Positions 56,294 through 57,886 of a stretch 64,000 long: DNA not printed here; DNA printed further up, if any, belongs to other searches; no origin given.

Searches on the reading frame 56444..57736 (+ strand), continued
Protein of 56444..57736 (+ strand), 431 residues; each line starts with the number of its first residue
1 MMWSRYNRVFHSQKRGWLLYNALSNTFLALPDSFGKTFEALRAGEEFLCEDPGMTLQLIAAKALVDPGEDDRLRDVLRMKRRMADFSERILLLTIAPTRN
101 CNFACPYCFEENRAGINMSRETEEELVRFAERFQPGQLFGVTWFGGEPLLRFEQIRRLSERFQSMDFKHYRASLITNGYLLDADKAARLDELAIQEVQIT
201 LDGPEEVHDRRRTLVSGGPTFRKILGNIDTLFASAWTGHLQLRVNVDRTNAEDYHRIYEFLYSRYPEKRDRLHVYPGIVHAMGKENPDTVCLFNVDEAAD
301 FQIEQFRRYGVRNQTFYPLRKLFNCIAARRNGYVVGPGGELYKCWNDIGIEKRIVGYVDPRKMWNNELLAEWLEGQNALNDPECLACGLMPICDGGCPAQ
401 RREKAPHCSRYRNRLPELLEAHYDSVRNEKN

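Call 31: search_protein_families(library=ncbifam, proteins=[L010:6286-7668:+, L011:6292-7665:+, L010:3589-4530:+, L011:3685-4593:+, L007:7307-8602:+, L008:7280-8218:+, L009:4519-4956:+], max_evalue=0.001)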
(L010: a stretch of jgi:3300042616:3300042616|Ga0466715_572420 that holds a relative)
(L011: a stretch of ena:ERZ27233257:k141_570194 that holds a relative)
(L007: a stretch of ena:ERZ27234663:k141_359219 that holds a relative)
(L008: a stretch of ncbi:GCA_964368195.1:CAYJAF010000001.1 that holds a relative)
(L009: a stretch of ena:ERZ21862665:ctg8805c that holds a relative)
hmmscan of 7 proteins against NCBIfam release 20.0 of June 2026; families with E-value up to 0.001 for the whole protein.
L010:6286-7668:+ (461 aa): 1 family
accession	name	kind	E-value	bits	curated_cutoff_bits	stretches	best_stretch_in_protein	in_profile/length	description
TIGR04517.1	rSAM_PoyD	subfamily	2.9e-92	310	325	1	22-454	4-446/446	radical SAM family RiPP maturation amino acid epimerase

L011:6292-7665:+ (458 aa): 2 families
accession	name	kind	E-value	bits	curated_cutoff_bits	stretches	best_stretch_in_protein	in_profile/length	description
TIGR04517.1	rSAM_PoyD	subfamily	1.5e-108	363.7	325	1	19-455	2-445/446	radical SAM family RiPP maturation amino acid epimerase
TIGR04509.1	mod_pep_NH_fam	subfamily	0.00011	22.2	34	1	19-58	5-42/87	NHLP-related RiPP peptide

L010:3589-4530:+ (314 aa): 0 families

L011:3685-4593:+ (303 aa): 0 families

L007:7307-8602:+ (432 aa): 10 families
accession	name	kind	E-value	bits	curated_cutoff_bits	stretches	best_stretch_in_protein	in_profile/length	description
TIGR03794.1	NHLM_micro_HlyD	equivalog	7.4e-60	203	156.2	1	33-419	20-420/421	NHLP bacteriocin system secretion protein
TIGR01843.1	type_I_hlyD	subfamily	1.3e-13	50.7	208.65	2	32-246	4-225/422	HlyD family type I secretion periplasmic adaptor subunit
TIGR00998.1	8a0101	subfamily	2.4e-10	39.9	390.8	1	72-316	43-266/334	EmrA/EmrK family multidrug efflux transporter periplasmic adaptor subunit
TIGR01730.1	RND_mfp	subfamily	1.9e-08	33.7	94.9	1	187-281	72-166/322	efflux RND transporter periplasmic adaptor subunit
NF002939.0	PRK03598.1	equivalog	2.8e-07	30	393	1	74-341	47-292/332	secretion protein HlyD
TIGR01000.1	bacteriocin_acc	subfamily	9.8e-05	21.4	258.85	1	169-342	243-408/457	bacteriocin secretion accessory protein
NF007785.0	PRK10476.1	equivalog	0.00011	21.2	376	1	145-334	114-285/347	multidrug transporter subunit MdtN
NF005457.0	PRK07051.1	equivalog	0.00032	20.8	87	0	70-102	46-78/80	acetyl-CoA carboxylase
NF004547.1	PRK05889.1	equivalog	0.00045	20.3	75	0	252-277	42-67/71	biotin/lipoyl-binding carrier protein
NF007850.1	PRK10559.1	equivalog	0.00046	19.4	400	1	235-349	132-242/303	p-hydroxybenzoic acid efflux pump subunit AaeA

L008:7280-8218:+ (313 aa): 1 family
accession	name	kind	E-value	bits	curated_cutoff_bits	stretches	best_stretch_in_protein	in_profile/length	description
TIGR01575.1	rimI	equivalog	0.00012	22.3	86.4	0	43-124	32-110/132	ribosomal protein S18-alanine N-acetyltransferase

L009:4519-4956:+ (146 aa): 1 family
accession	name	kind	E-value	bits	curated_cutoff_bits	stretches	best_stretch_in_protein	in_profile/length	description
TIGR03793.1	leader_NHLP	domain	4.4e-08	32.9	50.9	1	9-88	3-77/77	NHLP leader peptide family RiPP precursor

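Call 34: find_related_loci(query=A1, collection=genome_contigs, flank=8000)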
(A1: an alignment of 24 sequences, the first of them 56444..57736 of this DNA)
Query A1 (431 aa) in genome_contigs; peptide patterns used: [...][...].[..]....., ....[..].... (x = any residue, [..] = any of these).
600 stretches matched a pattern (row limit reached: there are more); 593 encode a relative of the query (tblastn E <= 1e-3); the best 80 are kept; 80 distinct loci.
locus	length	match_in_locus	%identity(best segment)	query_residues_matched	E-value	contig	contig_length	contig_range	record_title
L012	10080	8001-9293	91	1-431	0e+0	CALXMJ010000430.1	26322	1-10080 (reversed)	MAG: uncultured Victivallales bacterium isolate E02__bin388 genome assembly, contig: E02__k127_583274, whole genome shot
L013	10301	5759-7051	76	1-431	0e+0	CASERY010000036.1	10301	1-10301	uncultured bacterium isolate CO.O43.metabat-bins.8 genome assembly, contig: CO.O43.metabat-bins.8.fa_k141_6912340, whole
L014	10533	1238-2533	45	1-424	4e-123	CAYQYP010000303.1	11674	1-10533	MAG TPA_asm: uncultured Acidobacteriota bacterium isolate binchicken_co216_114 genome assembly, contig: k141_1639348, wh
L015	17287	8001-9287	40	1-424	5e-110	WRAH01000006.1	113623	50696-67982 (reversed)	MAG: Defluviitaleaceae bacterium isolate Lab288P1bin22 Ga0131853_10000166, whole genome shotgun sequence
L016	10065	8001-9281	43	3-424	7e-110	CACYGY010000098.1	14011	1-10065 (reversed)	MAG: uncultured Clostridiales bacterium isolate RUG11935 genome assembly, contig: RUG11935_asm_98, whole genome shotgun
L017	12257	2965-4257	39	1-424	9e-110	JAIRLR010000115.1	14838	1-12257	MAG: Streptococcaceae bacterium isolate Cc175_bin59 k119_2058869, whole genome shotgun sequence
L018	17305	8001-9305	41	1-430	5e-109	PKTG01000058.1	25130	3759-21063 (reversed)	MAG: Candidatus Muiribacterium halophilum isolate BM706 sc_1187, whole genome shotgun sequence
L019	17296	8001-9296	41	1-427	1e-108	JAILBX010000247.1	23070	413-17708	MAG: Lachnospiraceae bacterium isolate RUI570 k141_2163259_flag=0_multi=41.9463_len=23070, whole genome shotgun sequence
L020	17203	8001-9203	43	1-401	3e-107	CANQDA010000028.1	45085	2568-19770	MAG: uncultured Lachnospiraceae bacterium isolate Lapin-003-2__bin22 genome assembly, contig: Lapin-003-2__NODE_789_leng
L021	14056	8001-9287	40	1-424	1e-106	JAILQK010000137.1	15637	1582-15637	MAG: Lachnospiraceae bacterium isolate RUI356 k141_1470791_flag=0_multi=17.8640_len=15637, whole genome shotgun sequence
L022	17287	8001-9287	41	1-425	7e-106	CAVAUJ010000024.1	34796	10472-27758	Succinivibrio sp. isolate G02614-L1_cleanbin_000015 genome assembly, contig: Spades_G02614-L1_contig_636, whole genome s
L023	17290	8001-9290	40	1-424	5e-103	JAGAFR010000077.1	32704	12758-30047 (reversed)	MAG: Lachnospiraceae bacterium isolate RGIG8400 Water_buffalos_Rumen.Co__c6565746, whole genome shotgun sequence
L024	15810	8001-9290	41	1-425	1e-101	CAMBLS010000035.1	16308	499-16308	MAG: uncultured Lachnospiraceae bacterium isolate SRR15732367_bin.36_metaWRAP_v1.3_MAG genome assembly, contig: ERZ94263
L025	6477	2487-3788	41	1-429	2e-100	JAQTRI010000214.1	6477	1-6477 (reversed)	MAG: Candidatus Wallbacteria bacterium isolate STB_16 NODE_35441_length_6477_cov_2.894961_Sandtown_B, whole genome shotg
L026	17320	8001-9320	40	1-430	3e-99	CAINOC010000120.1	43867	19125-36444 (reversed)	MAG: uncultured Chlorobiaceae bacterium isolate B12_bin-2243 genome assembly, contig: bin-2243:120/120, whole genome sho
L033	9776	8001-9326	39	1-430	4e-94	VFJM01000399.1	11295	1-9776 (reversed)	MAG: Geobacter sp. isolate Bin_37_1 c_000003495876, whole genome shotgun sequence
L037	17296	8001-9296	35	1-426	4e-90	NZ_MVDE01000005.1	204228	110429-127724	Labilibaculum manganireducens strain 59.10-2M 2648548735, whole genome shotgun sequence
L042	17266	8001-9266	38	1-425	4e-91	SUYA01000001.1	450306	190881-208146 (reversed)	MAG: Mediterranea massiliensis isolate SIG138 NODE_65_length_450306_cov_10.161225, whole genome shotgun sequence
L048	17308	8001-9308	37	1-425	5e-82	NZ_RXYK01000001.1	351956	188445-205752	Chlorobium phaeovibrioides strain BrKhr17 NODE_1_length_351956_cov_15.9922, whole genome shotgun sequence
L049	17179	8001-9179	37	1-401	7e-82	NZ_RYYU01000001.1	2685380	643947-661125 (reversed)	Prevotella koreensis strain KCOM 3155 KCOM3155_1, whole genome shotgun sequence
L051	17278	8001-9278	37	1-430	1e-88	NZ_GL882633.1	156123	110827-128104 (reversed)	Bacteroides fluxus YIT 12057 Scfld48, whole genome shotgun sequence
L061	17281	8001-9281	33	1-431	4e-74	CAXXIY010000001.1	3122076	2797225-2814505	MAG: Prolixibacteraceae bacterium isolate cea4f4f7-a636-4361-ad53-f7a966cfbc34 genome assembly, contig: contig_1, whole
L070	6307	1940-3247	32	4-430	1e-69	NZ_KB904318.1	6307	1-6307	Porphyromonas levii DSM 23370 A3GGDRAFT_scaffold_91.92, whole genome shotgun sequence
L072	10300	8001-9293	32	1-430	1e-68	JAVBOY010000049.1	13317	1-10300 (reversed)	MAG: Lentimicrobiaceae bacterium isolate EPI_MAG_00121 c_000007277360, whole genome shotgun sequence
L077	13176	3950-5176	33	1-420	2e-65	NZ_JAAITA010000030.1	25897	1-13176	Blautia hansenii strain MSK.15.26 NODE_30_length_25897_cov_57.4084, whole genome shotgun sequence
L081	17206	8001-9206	31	1-412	8e-65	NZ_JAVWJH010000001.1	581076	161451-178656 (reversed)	MAG: Peptostreptococcus sp. isolate CGS1Y3-bin18 NODE_2_length_581076_cov_114.519174, whole genome shotgun sequence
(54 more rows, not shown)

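Call 44: search_protein_families(library=ncbifam, proteins=[L037:8001-9296:+, L042:8001-9266:+, L049:8001-9179:+, L051:8001-9278:+, L070:1940-3247:+, L077:3950-5176:+, L081:8001-9206:+, L048:8001-9308:+, L033:8001-9326:+, L018:8001-9305:+], max_evalue=1e-60)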
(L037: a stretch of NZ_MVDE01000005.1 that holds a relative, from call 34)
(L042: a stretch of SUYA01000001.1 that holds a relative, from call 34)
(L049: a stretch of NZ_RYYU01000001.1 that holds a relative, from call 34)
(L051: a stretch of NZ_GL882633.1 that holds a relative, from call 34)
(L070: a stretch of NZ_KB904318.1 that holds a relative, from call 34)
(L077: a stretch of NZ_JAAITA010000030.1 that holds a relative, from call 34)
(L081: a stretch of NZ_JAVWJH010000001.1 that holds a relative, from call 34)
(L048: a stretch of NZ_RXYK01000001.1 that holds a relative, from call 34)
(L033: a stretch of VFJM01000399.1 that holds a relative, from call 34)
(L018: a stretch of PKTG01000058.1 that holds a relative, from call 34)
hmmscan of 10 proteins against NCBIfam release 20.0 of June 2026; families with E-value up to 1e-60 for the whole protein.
L037:8001-9296:+ (432 aa): 3 families
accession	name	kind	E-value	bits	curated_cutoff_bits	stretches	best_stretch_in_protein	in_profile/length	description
TIGR04334.1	rSAM_Clo7bot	equivalog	3.5e-76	256.6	600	1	4-429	3-433/440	radical SAM/SPASM domain Clo7bot peptide maturase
TIGR04463.1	rSAM_vs_C_rich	equivalog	4.7e-71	239.8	525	1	6-423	1-422/438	TIGR04463 family radical SAM/SPASM RiPP maturase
NF038107.1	rSAM_NF038107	equivalog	4e-64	217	600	1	1-406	1-409/444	Cys-every-fifth radical SAM/SPASM peptide maturase CefB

L042:8001-9266:+ (422 aa): 3 families
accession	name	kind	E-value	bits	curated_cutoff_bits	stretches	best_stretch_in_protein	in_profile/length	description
TIGR04463.1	rSAM_vs_C_rich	equivalog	7.2e-78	262.3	525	1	6-418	1-426/438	TIGR04463 family radical SAM/SPASM RiPP maturase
TIGR04334.1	rSAM_Clo7bot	equivalog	2.2e-77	260.6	600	1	4-420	3-433/440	radical SAM/SPASM domain Clo7bot peptide maturase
NF038107.1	rSAM_NF038107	equivalog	2.3e-73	247.5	600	1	1-409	1-420/444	Cys-every-fifth radical SAM/SPASM peptide maturase CefB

L049:8001-9179:+ (393 aa): 1 family
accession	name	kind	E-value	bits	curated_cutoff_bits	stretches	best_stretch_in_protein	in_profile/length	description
TIGR04334.1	rSAM_Clo7bot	equivalog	2.1e-64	217.8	600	1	4-392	3-408/440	radical SAM/SPASM domain Clo7bot peptide maturase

L051:8001-9278:+ (426 aa): 3 families
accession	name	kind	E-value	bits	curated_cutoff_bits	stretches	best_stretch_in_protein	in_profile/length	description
TIGR04334.1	rSAM_Clo7bot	equivalog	3.7e-78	263.1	600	1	4-424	3-438/440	radical SAM/SPASM domain Clo7bot peptide maturase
TIGR04463.1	rSAM_vs_C_rich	equivalog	6.1e-74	249.3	525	1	6-418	1-427/438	TIGR04463 family radical SAM/SPASM RiPP maturase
NF038107.1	rSAM_NF038107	equivalog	8.4e-65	219.3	600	1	1-391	1-405/444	Cys-every-fifth radical SAM/SPASM peptide maturase CefB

L070:1940-3247:+ (436 aa): 0 families

L077:3950-5176:+ (409 aa): 2 families
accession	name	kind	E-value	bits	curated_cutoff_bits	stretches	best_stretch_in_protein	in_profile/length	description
TIGR04463.1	rSAM_vs_C_rich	equivalog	8e-83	278.6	525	1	6-393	1-397/438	TIGR04463 family radical SAM/SPASM RiPP maturase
TIGR04334.1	rSAM_Clo7bot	equivalog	1.7e-80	270.8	600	1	2-408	1-429/440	radical SAM/SPASM domain Clo7bot peptide maturase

L081:8001-9206:+ (402 aa): 3 families
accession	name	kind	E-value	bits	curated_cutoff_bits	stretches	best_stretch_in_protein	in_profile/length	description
TIGR04334.1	rSAM_Clo7bot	equivalog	8.7e-85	285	600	1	2-396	1-414/440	radical SAM/SPASM domain Clo7bot peptide maturase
TIGR04463.1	rSAM_vs_C_rich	equivalog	6.1e-81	272.4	525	1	7-389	2-396/438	TIGR04463 family radical SAM/SPASM RiPP maturase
NF038107.1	rSAM_NF038107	equivalog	5e-67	226.6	600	1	1-387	1-400/444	Cys-every-fifth radical SAM/SPASM peptide maturase CefB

L048:8001-9308:+ (436 aa): 2 families
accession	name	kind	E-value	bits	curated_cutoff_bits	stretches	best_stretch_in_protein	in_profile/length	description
TIGR04463.1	rSAM_vs_C_rich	equivalog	2.1e-67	227.8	525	1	6-430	1-424/438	TIGR04463 family radical SAM/SPASM RiPP maturase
TIGR04334.1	rSAM_Clo7bot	equivalog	4.9e-65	219.9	600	1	4-406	3-410/440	radical SAM/SPASM domain Clo7bot peptide maturase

L033:8001-9326:+ (442 aa): 2 families
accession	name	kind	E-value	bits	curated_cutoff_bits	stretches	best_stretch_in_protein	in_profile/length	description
TIGR04463.1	rSAM_vs_C_rich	equivalog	6.8e-73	245.9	525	1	17-414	12-407/438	TIGR04463 family radical SAM/SPASM RiPP maturase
TIGR04334.1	rSAM_Clo7bot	equivalog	3.3e-67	227.1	600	1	4-404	3-407/440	radical SAM/SPASM domain Clo7bot peptide maturase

L018:8001-9305:+ (435 aa): 2 families
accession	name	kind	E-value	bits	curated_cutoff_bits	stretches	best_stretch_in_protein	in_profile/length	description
TIGR04334.1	rSAM_Clo7bot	equivalog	1.2e-70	238.3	600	1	4-431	3-436/440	radical SAM/SPASM domain Clo7bot peptide maturase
TIGR04463.1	rSAM_vs_C_rich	equivalog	9.1e-67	225.7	525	1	6-398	1-396/438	TIGR04463 family radical SAM/SPASM RiPP maturase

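Call 60: predict_structure(alignment_id=A1)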
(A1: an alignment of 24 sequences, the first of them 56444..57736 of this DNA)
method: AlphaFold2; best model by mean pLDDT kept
length: 431 residues; sequences in the alignment: 24
mean_pLDDT: 88.8   pTM: 0.87
mean pLDDT of the five models: 88.8, 88.7, 88.4, 88.3, 86.7
residues with pLDDT >= 90: 276; 70-90: 126; 50-70: 18; < 50: 11
segments of 3 or more residues with pLDDT < 50: 282-291
pLDDT, mean of each block of 10 residues (from residue 1): 95 91 91 90 91 91 95 93 90 95 72 81 98 94 94 98 97 96 97 97 92 90 98 97 89 93 96 85 39 72 91 83 80 96 88 95 95 87 91 82 78 89 75 36
secondary structure, 60 per line:
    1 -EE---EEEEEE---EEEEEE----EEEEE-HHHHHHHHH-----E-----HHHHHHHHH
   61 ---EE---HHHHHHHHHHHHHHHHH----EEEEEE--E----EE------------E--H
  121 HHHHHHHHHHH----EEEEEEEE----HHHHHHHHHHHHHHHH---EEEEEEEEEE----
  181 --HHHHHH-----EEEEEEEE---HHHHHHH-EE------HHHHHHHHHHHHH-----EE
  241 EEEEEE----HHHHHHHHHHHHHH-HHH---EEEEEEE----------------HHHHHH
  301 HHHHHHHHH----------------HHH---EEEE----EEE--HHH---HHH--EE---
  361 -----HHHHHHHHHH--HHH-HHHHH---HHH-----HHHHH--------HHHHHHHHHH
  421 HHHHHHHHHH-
elements in order: E7-12 E16-21 E26-30 H32-40 H52-60 H69-85 E90-95 H120-131 E136-143 H148-163 E167-176 H183-188 E194-201 H205-211 H221-233 E239-246 H251-264 E272-278 H295-309 E332-335 E340-342 H366-375 H382-386 H398-402 H411-430

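Call 65: fold_search(model_id=the predicted structure, library=pdb)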
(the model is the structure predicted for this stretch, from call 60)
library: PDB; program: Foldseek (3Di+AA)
matches with E <= 10: 1522; with E <= 0.001: 77
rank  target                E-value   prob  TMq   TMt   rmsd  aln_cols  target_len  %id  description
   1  5why_B                7.3e-19  1.00  0.68  0.69   8.5       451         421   18  Structural Insights into Thioether Bond Formation in the Biosynthesis of Sactipeptides (released 2017-07-26)
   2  5why_A                1.6e-18  1.00  0.67  0.69   8.7       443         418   19  Structural Insights into Thioether Bond Formation in the Biosynthesis of Sactipeptides (released 2017-07-26)
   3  5wgg_A                2.6e-18  1.00  0.66  0.65   8.4       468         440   18  Structural Insights into Thioether Bond Formation in the Biosynthesis of Sactipeptides (released 2017-07-26)
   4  4k39_B                3.0e-16  1.00  0.54  0.64   6.2       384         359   21  Native anSMEcpe with bound AdoMet and Cp18Cys peptide (released 2013-05-08)
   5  4k37_A                5.3e-16  1.00  0.54  0.62   6.1       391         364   21  Native anSMEcpe with bound AdoMet (released 2013-05-08)
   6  4k39_A                6.3e-16  1.00  0.56  0.66   6.1       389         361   20  Native anSMEcpe with bound AdoMet and Cp18Cys peptide (released 2013-05-08)
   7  4k38_B                1.0e-15  1.00  0.56  0.65   5.9       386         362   21  Native anSMEcpe with bound AdoMet and Kp18Cys peptide (released 2013-05-08)
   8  4k37_B                1.1e-15  1.00  0.56  0.64   6.4       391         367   20  Native anSMEcpe with bound AdoMet (released 2013-05-08)
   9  4k36_B                1.8e-15  1.00  0.56  0.65   6.2       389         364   20  His6 tagged anSMEcpe with bound AdoMet (released 2013-05-08)
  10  4k36_A                2.3e-15  1.00  0.54  0.61   6.0       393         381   21  His6 tagged anSMEcpe with bound AdoMet (released 2013-05-08)
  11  4k38_A                4.3e-15  1.00  0.54  0.62   6.1       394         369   21  Native anSMEcpe with bound AdoMet and Kp18Cys peptide (released 2013-05-08)
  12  8vpo                  4.7e-12  1.00  0.62  0.60   6.6       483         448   13  X-Ray Crystal Structure of TigE from Paramaledivibacter caminithermalis (released 2024-02-07)
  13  5v1t_A                4.7e-12  1.00  0.48  0.47  14.3       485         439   15  Crystal structure of Streptococcus suis SuiB bound to precursor peptide SuiA (released 2017-08-30)
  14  5v1q_B                1.1e-11  1.00  0.45  0.44  13.9       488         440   16  Crystal structure of Streptococcus suis SuiB (released 2017-08-30)
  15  5v1s_A                1.2e-11  1.00  0.47  0.48  13.0       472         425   16  Crystal structure of Streptococcus suis SuiB bound to S-adenosylmethionine (released 2017-08-30)
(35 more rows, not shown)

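Call 72: search_protein_families(library=ncbifam, proteins=[L061:7508-7834:+, L061:8001-9281:+, L072:7586-7888:+, L072:8001-9293:+, L061:9444-9599:+], max_evalue=0.01)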
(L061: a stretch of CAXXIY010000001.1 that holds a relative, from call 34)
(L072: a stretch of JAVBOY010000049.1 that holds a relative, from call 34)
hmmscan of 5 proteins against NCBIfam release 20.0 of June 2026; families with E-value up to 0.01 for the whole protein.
L061:7508-7834:+ (109 aa): 1 family
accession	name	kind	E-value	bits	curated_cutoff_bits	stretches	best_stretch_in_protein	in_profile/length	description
NF038108.1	RiPP_NF038108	subfamily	2.3e-16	59.4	30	1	52-100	12-60/65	Cys-every-fifth RiPP peptide CefA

L061:8001-9281:+ (427 aa): 75 families (the best 25 are shown)
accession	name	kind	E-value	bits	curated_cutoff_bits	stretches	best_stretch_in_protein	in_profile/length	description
TIGR04334.1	rSAM_Clo7bot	equivalog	1.9e-70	237.7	600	1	6-424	5-438/440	radical SAM/SPASM domain Clo7bot peptide maturase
TIGR04463.1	rSAM_vs_C_rich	equivalog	1.2e-67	228.6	525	1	11-394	5-395/438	TIGR04463 family radical SAM/SPASM RiPP maturase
NF038107.1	rSAM_NF038107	equivalog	1.6e-51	175.4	600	1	1-395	1-402/444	Cys-every-fifth radical SAM/SPASM peptide maturase CefB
TIGR04280.1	geopep_mat_rSAM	hypoth_equivalog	3.7e-42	144.8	400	1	5-394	5-393/428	geopeptide radical SAM maturase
NF052473.1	rSAM_FlmE_OhkG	exception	1.4e-41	142.7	500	1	3-421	3-457/481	FlmE/OhkG family radical SAM/SPASM peptide maturase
NF047865.1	rSAM_PapB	equivalog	4.3e-38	131.4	340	1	87-398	2-321/330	PapB family radical SAM/SPASM ranthipeptide maturase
TIGR04068.1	rSAM_ocin_clost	equivalog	6.4e-27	94.5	500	1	13-253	6-256/462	Cys-rich peptide radical SAM maturase CcpM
NF041298.1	rSAM_mat_DynA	equivalog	9.8e-27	93.8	450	2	93-261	4-176/356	dynobactin maturation radical SAM/SPASM protein DynA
TIGR03974.1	rSAM_six_Cys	equivalog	7.1e-25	87.8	425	2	81-252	88-267/451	thioether cross-link-forming SCIFF peptide maturase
TIGR03906.1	quino_hemo_SAM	equivalog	3.7e-24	85.2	453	2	89-264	95-275/467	quinohemoprotein amine dehydrogenase maturation protein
TIGR04064.1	rSAM_nif11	equivalog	4.6e-24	85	518.7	2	35-236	29-231/459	nif11-like peptide radical SAM maturase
TIGR03942.1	sulfatase_rSAM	equivalog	5.2e-22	78.4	349.45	1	97-402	8-333/363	anaerobic sulfatase maturase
NF040492.1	not_ScfB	exception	3.4e-21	75.7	855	1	97-407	102-430/450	ScfB-related radical SAM/SPASM orphan maturase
NF041707.1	rSAM_YhhB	equivalog_domain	5.4e-18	65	445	1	99-236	11-161/369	cyclophane-forming radical SAM/SPASM peptide maturase YhhB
TIGR04148.1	GG_samocin_CFB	equivalog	8.5e-18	64.7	300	1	92-268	19-210/411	radical SAM peptide maturase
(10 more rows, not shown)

L072:7586-7888:+ (101 aa): 0 families

L072:8001-9293:+ (431 aa): 68 families (the best 25 are shown)
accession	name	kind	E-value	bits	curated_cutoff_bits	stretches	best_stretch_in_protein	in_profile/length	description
TIGR04334.1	rSAM_Clo7bot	equivalog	2.1e-70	237.6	600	1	2-428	1-437/440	radical SAM/SPASM domain Clo7bot peptide maturase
TIGR04463.1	rSAM_vs_C_rich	equivalog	2e-60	204.8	525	1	10-420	4-424/438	TIGR04463 family radical SAM/SPASM RiPP maturase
NF038107.1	rSAM_NF038107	equivalog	1.4e-54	185.6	600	1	1-398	1-406/444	Cys-every-fifth radical SAM/SPASM peptide maturase CefB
TIGR04280.1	geopep_mat_rSAM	hypoth_equivalog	2.1e-46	158.8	400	1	1-399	1-399/428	geopeptide radical SAM maturase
NF052473.1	rSAM_FlmE_OhkG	exception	4e-44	151.1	500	2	1-249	1-267/481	FlmE/OhkG family radical SAM/SPASM peptide maturase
NF047865.1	rSAM_PapB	equivalog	8.1e-34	117.3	340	2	90-253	4-170/330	PapB family radical SAM/SPASM ranthipeptide maturase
TIGR04068.1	rSAM_ocin_clost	equivalog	4.3e-30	105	500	1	12-277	5-281/462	Cys-rich peptide radical SAM maturase CcpM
NF041298.1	rSAM_mat_DynA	equivalog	2.6e-25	89.1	450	2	93-261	5-177/356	dynobactin maturation radical SAM/SPASM protein DynA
TIGR03974.1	rSAM_six_Cys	equivalog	1.2e-23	83.8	425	1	45-394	56-418/451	thioether cross-link-forming SCIFF peptide maturase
TIGR03942.1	sulfatase_rSAM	equivalog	7.7e-23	81.1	349.45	2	97-248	9-168/363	anaerobic sulfatase maturase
TIGR03906.1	quino_hemo_SAM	equivalog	8.2e-23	80.8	453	2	75-262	82-274/467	quinohemoprotein amine dehydrogenase maturation protein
TIGR04064.1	rSAM_nif11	equivalog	1e-22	80.5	518.7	2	30-228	25-224/459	nif11-like peptide radical SAM maturase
TIGR04083.1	rSAM_pep_methan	hypoth_equivalog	2e-19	69.7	300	2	92-226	3-134/376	TIGR04083 family peptide-modifying radical SAM enzyme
NF040492.1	not_ScfB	exception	2.4e-18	66.3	855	1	49-393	59-416/450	ScfB-related radical SAM/SPASM orphan maturase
NF041707.1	rSAM_YhhB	equivalog_domain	2.1e-17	63.1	445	1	98-232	11-156/369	cyclophane-forming radical SAM/SPASM peptide maturase YhhB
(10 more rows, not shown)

L061:9444-9599:+ (52 aa): 0 families
